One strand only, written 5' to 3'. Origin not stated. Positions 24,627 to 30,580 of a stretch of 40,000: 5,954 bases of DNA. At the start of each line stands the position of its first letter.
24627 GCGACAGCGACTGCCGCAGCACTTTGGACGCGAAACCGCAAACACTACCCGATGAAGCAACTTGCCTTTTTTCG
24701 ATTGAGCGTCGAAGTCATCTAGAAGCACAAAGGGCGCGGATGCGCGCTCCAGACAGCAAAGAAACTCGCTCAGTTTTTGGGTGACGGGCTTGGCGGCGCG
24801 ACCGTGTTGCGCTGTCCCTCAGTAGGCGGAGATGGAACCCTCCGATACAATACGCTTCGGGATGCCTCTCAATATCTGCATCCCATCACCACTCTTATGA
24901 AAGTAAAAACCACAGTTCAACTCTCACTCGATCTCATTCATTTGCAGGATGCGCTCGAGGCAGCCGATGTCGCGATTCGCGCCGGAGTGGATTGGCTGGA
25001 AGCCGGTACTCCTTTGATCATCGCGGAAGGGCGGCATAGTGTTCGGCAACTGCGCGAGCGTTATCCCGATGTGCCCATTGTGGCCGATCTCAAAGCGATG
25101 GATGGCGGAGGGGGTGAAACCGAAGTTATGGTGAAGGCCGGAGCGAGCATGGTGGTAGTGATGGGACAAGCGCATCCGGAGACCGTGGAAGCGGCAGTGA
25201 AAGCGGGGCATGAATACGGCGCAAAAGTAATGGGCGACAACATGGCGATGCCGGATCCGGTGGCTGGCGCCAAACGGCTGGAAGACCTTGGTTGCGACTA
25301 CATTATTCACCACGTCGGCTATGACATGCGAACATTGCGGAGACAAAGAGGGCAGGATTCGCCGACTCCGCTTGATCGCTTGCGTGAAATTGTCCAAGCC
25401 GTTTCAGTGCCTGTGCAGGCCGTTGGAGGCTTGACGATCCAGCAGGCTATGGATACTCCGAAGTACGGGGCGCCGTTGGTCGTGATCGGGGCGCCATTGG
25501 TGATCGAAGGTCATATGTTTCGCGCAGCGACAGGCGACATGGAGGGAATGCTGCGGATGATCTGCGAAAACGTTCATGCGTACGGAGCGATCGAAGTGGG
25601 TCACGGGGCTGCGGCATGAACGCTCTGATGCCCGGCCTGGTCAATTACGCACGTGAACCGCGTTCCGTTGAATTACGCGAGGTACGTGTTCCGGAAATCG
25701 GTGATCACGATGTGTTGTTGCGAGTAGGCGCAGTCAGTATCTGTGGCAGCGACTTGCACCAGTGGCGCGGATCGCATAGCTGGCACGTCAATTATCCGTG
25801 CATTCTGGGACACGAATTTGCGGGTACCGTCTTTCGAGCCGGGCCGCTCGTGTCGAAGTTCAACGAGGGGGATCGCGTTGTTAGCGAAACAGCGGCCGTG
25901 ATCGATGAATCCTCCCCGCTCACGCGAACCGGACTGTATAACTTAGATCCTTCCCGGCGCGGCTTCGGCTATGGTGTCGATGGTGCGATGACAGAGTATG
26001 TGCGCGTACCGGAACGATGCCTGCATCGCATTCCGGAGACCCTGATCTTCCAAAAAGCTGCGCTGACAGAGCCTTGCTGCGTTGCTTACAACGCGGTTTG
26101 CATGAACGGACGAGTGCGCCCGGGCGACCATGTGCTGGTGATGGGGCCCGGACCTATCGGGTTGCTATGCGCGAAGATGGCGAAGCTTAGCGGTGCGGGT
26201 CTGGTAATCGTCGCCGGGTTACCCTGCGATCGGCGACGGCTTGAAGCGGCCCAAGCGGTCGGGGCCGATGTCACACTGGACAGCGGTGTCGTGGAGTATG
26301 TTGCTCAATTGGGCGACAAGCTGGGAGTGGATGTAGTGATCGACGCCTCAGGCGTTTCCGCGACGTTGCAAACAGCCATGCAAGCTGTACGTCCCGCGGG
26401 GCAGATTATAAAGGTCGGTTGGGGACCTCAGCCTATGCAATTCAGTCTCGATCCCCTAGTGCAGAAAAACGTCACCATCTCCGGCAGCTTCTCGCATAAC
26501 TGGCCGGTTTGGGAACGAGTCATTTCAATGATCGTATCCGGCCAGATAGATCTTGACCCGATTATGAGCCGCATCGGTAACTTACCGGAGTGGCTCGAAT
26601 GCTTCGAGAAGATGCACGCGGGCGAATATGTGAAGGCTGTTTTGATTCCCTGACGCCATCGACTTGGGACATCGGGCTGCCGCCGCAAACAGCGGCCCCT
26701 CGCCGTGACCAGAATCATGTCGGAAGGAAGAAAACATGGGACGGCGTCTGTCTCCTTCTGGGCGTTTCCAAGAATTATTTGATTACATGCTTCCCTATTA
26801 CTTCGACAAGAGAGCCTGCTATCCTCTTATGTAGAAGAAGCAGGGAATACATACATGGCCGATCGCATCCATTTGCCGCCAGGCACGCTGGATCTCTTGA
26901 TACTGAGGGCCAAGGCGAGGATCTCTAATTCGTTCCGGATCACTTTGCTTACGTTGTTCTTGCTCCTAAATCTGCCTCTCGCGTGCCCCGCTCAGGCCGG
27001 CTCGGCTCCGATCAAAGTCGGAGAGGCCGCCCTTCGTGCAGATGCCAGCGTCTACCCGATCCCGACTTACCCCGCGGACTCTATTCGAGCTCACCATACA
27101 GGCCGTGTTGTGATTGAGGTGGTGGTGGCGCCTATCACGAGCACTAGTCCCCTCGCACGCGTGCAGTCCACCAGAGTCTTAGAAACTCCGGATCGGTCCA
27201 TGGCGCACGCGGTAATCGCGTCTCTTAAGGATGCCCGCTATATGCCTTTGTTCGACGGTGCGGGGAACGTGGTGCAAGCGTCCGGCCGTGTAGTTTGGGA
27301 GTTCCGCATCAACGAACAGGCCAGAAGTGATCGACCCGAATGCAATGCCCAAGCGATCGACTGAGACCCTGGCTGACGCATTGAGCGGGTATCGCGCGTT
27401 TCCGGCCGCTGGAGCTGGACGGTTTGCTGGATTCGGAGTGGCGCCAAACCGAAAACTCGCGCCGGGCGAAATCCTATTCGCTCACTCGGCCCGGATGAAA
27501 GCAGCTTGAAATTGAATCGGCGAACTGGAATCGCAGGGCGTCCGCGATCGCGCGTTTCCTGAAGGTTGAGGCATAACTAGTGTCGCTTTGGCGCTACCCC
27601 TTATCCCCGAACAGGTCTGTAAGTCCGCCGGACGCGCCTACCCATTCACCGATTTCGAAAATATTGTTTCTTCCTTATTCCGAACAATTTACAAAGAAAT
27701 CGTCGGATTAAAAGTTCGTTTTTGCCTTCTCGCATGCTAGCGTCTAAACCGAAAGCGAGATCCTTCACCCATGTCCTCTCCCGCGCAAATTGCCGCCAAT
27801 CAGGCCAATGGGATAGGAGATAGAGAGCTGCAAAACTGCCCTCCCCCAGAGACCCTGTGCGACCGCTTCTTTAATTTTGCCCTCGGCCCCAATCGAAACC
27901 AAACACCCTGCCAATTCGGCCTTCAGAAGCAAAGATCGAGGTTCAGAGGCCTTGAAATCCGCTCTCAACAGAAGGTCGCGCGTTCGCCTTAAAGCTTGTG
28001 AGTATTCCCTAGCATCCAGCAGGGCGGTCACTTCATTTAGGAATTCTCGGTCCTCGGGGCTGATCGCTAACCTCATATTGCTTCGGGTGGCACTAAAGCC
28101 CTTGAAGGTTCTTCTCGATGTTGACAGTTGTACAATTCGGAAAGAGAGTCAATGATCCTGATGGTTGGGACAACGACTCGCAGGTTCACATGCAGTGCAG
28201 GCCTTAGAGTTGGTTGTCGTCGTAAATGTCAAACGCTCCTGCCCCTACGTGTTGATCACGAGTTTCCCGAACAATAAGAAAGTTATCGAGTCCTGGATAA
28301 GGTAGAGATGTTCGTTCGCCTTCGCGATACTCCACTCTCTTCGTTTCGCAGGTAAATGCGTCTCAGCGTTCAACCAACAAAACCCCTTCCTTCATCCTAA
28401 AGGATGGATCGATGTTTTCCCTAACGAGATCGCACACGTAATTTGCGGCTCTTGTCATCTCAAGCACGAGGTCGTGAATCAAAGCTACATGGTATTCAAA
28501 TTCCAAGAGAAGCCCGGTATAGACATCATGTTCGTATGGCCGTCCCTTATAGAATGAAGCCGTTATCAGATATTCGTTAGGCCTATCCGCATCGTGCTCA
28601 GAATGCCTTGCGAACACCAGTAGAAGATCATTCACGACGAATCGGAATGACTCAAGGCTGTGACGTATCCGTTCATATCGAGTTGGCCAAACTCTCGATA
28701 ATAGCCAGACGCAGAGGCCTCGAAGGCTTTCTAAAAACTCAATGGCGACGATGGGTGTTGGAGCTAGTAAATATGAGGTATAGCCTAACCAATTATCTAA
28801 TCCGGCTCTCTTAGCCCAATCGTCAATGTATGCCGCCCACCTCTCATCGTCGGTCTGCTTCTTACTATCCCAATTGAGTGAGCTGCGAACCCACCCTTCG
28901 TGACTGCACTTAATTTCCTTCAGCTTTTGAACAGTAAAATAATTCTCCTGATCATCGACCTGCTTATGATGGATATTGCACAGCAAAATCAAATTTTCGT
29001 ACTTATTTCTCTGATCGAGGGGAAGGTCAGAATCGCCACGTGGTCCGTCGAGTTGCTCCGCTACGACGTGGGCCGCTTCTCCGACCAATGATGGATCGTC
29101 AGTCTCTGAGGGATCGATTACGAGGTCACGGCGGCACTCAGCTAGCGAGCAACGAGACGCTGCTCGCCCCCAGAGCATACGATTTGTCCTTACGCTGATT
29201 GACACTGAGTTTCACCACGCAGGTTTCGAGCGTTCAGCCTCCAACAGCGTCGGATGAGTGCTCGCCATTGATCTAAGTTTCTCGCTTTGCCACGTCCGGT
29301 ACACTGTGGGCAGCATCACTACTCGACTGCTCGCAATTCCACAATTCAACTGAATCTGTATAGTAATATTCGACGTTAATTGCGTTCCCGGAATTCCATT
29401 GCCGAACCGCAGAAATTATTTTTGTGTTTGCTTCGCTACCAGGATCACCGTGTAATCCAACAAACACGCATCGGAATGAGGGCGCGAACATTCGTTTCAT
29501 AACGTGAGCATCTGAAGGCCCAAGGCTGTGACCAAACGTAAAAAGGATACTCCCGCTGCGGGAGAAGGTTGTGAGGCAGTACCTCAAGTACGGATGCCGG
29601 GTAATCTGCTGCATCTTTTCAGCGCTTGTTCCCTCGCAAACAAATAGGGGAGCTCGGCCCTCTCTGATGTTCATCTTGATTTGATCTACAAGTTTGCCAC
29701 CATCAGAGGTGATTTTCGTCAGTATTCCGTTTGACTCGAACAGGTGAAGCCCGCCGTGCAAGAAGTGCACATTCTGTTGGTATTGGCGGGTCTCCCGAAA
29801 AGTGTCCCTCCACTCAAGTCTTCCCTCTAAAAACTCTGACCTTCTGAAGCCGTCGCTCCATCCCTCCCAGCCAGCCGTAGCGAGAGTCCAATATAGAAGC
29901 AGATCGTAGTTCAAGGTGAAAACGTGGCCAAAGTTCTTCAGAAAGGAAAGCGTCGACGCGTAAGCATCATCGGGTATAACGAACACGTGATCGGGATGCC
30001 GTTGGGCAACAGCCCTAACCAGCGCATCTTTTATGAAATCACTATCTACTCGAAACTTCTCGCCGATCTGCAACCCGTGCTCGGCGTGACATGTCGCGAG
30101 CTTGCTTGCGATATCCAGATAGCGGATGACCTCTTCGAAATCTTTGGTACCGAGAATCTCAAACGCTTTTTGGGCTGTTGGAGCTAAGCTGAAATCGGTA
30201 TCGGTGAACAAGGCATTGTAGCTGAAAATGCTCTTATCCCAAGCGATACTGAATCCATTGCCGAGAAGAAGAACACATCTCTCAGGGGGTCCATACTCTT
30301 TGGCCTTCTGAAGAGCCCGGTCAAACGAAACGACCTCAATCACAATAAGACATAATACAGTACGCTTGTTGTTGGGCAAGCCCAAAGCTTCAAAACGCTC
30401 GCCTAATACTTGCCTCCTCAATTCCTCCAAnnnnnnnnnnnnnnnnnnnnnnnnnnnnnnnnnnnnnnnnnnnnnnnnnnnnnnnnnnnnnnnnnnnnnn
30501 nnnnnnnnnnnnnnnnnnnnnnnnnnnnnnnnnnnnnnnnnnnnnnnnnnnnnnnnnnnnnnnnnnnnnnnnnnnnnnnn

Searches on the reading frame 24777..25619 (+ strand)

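Call 21: search_protein_families(library=pfam, proteins=[window:24777-25619:+], max_evalue=1)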
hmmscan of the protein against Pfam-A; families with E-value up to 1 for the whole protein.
window:24777-25619:+ (280 aa): 4 families
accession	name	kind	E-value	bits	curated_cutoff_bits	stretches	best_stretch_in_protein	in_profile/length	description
PF00215.30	OMPdecase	-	2.1e-19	70.7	27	1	46-187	2-144/221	Orotidine 5'-phosphate decarboxylase / HUMPS family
PF02581.23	TMP-TENI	-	0.00016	21.5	27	1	165-235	108-174/180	Thiamine monophosphate synthase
PF01207.24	Dus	-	0.0041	16.7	20.4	1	160-237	139-213/311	Dihydrouridine synthase (Dus)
PF13714.12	PEP_mutase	-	0.11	12.4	31.5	0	119-177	167-219/240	Phosphoenolpyruvate phosphomutase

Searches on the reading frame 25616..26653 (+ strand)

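Call 21: search_protein_families(library=pfam, proteins=[window:25616-26653:+], max_evalue=1)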
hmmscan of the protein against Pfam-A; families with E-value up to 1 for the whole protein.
window:25616-26653:+ (345 aa): 4 families
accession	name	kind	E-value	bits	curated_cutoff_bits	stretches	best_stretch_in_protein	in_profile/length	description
PF08240.17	ADH_N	-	1.4e-25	90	23.5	1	29-141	1-104/104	Alcohol dehydrogenase GroES-like domain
PF00107.32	ADH_zinc_N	-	1.6e-25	90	31.8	1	180-307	1-128/129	Zinc-binding dehydrogenase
PF16912.11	Glu_dehyd_C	-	1.4e-08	34.9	34.9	1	151-332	7-200/211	Glucose dehydrogenase C-terminus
PF13602.12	ADH_zinc_N_2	-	0.00026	22.4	27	1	216-310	2-102/134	Zinc-binding dehydrogenase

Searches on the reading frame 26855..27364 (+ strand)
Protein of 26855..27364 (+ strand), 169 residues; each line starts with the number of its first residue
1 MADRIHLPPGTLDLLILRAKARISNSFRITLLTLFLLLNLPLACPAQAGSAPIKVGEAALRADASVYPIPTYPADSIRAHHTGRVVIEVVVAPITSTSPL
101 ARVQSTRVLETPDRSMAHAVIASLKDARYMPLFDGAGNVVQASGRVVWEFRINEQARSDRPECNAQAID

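Call 21: search_protein_families(library=pfam, proteins=[window:26855-27364:+], max_evalue=1)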
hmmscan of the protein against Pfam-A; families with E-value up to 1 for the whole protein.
window:26855-27364:+ (169 aa): 2 families
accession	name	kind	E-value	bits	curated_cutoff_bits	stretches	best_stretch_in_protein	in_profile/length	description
PF03544.19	TonB_C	-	4.8e-05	24.2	24.6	1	70-152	3-79/79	Gram-negative bacterial TonB protein C-terminal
PF12407.13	Abdominal-A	-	0.25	11.5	25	1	152-162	8-18/24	Homeobox protein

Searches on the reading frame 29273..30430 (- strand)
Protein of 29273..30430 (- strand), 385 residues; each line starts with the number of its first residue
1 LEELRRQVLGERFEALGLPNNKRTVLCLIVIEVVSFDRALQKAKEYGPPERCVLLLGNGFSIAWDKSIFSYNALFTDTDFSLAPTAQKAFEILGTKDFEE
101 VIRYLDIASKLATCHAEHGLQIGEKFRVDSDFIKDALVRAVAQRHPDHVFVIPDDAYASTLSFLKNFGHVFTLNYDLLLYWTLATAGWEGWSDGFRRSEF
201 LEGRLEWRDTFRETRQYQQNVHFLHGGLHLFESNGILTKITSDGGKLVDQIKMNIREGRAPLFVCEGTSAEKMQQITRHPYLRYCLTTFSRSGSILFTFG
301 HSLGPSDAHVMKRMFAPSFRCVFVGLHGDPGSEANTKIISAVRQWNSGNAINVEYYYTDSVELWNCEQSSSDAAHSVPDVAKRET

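Call 21: search_protein_families(library=pfam, proteins=[window:29273-30430:-], max_evalue=1)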
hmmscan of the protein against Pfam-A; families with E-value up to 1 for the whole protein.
window:29273-30430:- (385 aa): 3 families
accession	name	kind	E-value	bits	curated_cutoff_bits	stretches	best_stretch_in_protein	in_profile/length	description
PF16263.11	DUF4917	-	3.6e-52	178.2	28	1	54-364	1-311/311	Domain of unknown function (DUF4917)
PF13289.12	SIR2_2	-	0.029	14.9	24.5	1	169-241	2-62/141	SIR2-like domain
PF21871.1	Gp6_C-III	-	0.21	12.1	27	1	341-373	20-53/76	Baseplate structural protein gp6, C-terminal domain III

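Call 56: search_protein_families(library=ncbifam, proteins=[window:29273-30427:-], max_evalue=0.01)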
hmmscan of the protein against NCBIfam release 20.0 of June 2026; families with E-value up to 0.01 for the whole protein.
window:29273-30427:- (384 aa): 0 families

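Call 66: search_protein_families(library=phrogs, proteins=[window:29273-30427:-], max_evalue=0.001)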
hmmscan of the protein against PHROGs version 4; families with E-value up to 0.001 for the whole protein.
window:29273-30427:- (384 aa): 1 family
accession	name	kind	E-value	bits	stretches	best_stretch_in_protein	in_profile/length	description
phrog_30889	-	unknown function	4.1e-24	86.2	1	52-310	24-286/348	-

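Call 68: search_protein_families(library=padloc, proteins=[window:29273-30427:-], max_evalue=0.001)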
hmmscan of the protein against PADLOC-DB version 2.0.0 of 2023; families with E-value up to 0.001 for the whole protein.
window:29273-30427:- (384 aa): 2 families
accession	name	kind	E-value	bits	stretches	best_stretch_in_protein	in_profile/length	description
PDLC04960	PDC-S21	-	3.9e-96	320.4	1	31-364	3-335/336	-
PDLC04961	PDC-S21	-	7.2e-68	227.3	1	49-367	24-332/336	-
